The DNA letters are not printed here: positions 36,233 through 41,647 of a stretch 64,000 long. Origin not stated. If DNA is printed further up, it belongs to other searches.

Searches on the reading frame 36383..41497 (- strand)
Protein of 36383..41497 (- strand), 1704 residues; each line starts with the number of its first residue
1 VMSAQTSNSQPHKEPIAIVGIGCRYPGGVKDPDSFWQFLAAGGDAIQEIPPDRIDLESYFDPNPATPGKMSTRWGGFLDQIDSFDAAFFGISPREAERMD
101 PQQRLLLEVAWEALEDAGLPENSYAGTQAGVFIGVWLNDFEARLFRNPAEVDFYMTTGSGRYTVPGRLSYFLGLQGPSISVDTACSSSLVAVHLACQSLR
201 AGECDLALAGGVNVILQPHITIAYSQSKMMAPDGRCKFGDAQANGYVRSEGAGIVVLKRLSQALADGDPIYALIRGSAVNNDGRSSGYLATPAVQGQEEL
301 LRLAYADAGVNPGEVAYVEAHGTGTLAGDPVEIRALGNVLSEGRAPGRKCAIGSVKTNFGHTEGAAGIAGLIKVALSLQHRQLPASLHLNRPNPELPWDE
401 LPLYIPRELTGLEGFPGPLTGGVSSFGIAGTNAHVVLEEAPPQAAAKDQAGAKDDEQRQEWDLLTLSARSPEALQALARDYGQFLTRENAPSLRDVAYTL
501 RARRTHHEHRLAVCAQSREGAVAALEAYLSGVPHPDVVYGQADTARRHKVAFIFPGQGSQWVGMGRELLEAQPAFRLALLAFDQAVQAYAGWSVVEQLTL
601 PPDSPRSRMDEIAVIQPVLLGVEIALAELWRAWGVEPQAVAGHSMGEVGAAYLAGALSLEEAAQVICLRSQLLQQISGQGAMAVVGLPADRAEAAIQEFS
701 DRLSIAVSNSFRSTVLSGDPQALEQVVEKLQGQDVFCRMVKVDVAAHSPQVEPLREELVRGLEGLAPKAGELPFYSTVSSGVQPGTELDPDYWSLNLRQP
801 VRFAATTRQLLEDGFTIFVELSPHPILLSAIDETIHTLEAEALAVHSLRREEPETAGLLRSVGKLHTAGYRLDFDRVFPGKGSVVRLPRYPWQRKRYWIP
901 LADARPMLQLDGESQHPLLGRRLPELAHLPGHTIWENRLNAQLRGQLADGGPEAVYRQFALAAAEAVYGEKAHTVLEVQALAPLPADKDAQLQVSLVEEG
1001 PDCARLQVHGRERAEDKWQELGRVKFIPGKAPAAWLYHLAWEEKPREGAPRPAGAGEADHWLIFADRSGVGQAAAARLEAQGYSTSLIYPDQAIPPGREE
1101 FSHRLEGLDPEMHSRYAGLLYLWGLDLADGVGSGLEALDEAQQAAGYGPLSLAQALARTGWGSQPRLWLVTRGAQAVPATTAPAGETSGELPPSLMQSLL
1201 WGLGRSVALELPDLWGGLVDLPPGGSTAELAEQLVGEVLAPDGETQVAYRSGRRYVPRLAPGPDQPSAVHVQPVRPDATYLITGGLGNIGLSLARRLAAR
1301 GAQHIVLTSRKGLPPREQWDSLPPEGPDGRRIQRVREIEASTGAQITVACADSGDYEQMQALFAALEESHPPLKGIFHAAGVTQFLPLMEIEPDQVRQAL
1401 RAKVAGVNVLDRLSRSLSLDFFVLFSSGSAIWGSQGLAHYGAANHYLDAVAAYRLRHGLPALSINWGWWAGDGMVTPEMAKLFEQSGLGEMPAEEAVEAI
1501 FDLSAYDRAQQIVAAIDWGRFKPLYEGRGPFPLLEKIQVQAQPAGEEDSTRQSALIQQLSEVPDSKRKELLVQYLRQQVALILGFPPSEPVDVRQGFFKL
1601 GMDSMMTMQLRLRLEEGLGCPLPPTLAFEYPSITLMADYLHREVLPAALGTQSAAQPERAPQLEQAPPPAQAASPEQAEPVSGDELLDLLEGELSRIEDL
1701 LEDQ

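Call 6: search_protein_families(library=pfam, proteins=[window:36383-41497:-], max_evalue=0.00001)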
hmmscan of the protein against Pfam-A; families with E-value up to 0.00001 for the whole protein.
window:36383-41497:- (1704 aa): 12 families
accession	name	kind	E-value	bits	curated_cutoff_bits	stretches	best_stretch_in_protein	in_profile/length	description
PF00109.32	ketoacyl-synt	-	3.2e-98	328.8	20.8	1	14-263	2-252/252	Beta-ketoacyl synthase, N-terminal domain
PF00698.26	Acyl_transf_1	-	1.8e-85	287.6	32.7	1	552-870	2-317/319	Acyl transferase domain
PF08659.16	KR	-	4.6e-56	190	22.6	1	1278-1470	1-179/180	KR domain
PF02801.28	Ketoacyl-synt_C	-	1.4e-40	138.4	20.8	1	271-389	1-118/119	Beta-ketoacyl synthase, C-terminal domain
PF22621.2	CurL-like_PKS_C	-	7.5e-19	67.9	27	1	463-525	2-64/64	CurL-like, PKS C-terminal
PF16197.11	KAsynt_C_assoc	-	1.3e-15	58.2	33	1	392-510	1-107/111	Ketoacyl-synthetase C-terminal extension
PF00550.31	PP-binding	-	8.1e-14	52.1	20.8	1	1573-1640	1-67/67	Phosphopantetheine attachment site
PF22336.2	RhiE-like_linker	-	1.1e-12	48.2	27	1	466-531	2-66/67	RhiE-like, KS-MAT linker domain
PF00106.31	adh_short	-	4.9e-10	39.7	26.6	1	1280-1407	3-112/195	short chain dehydrogenase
PF13561.12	adh_short_C2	-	6e-07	29.7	27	0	1333-1446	34-149/236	Enoyl-(Acyl carrier protein) reductase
PF21089.3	PKS_DH_N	-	1.7e-06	28.3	27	1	916-1010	1-102/103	Polyketide synthase dehydratase domain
PF00108.29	Thiolase_N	-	2.8e-06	27.3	26.4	1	175-213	75-113/260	Thiolase, N-terminal domain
